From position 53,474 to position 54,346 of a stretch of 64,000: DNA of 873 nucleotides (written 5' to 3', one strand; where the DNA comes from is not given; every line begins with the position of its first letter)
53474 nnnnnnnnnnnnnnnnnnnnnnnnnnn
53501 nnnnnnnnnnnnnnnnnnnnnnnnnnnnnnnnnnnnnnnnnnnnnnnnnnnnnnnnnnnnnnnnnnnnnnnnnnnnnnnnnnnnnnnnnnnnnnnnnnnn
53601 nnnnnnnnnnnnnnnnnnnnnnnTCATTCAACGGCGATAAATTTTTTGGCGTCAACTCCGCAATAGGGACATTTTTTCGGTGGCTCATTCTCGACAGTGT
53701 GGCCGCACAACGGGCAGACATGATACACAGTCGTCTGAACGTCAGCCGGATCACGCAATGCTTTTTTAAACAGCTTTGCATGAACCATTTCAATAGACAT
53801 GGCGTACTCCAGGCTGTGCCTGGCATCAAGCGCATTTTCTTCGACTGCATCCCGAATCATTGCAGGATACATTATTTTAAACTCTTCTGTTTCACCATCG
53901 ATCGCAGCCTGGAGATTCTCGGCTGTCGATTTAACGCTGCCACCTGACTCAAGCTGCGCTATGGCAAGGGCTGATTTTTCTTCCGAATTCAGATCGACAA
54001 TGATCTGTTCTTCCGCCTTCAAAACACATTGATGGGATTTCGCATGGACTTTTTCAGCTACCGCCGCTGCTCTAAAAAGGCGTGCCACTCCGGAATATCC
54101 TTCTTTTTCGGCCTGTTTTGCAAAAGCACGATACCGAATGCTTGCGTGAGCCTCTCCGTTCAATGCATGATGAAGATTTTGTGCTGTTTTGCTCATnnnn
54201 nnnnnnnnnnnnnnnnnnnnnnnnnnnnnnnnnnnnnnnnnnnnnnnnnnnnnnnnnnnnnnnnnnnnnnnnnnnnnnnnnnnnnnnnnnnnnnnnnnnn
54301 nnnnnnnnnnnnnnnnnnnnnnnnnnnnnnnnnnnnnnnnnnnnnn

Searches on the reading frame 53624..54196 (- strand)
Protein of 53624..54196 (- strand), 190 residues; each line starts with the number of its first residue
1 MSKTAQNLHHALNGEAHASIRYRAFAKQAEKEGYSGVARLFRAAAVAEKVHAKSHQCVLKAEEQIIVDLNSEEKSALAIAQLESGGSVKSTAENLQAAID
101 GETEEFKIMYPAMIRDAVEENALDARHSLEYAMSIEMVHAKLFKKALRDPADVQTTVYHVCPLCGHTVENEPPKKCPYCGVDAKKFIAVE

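Call 32: search_protein_families(library=pfam, proteins=[window:53624-54196:-], max_evalue=0.001)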
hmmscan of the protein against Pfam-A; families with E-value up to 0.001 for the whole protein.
window:53624-54196:- (190 aa): 2 families
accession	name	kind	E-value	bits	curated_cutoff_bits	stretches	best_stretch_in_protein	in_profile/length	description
PF02915.23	Rubrerythrin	-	2.6e-20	73.6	22.8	1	7-146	2-136/137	Rubrerythrin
PF21349.2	RUBY_RBDX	-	4.3e-08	32.9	26.5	1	160-186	2-29/30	Rubrerythrin, rubredoxin-like domain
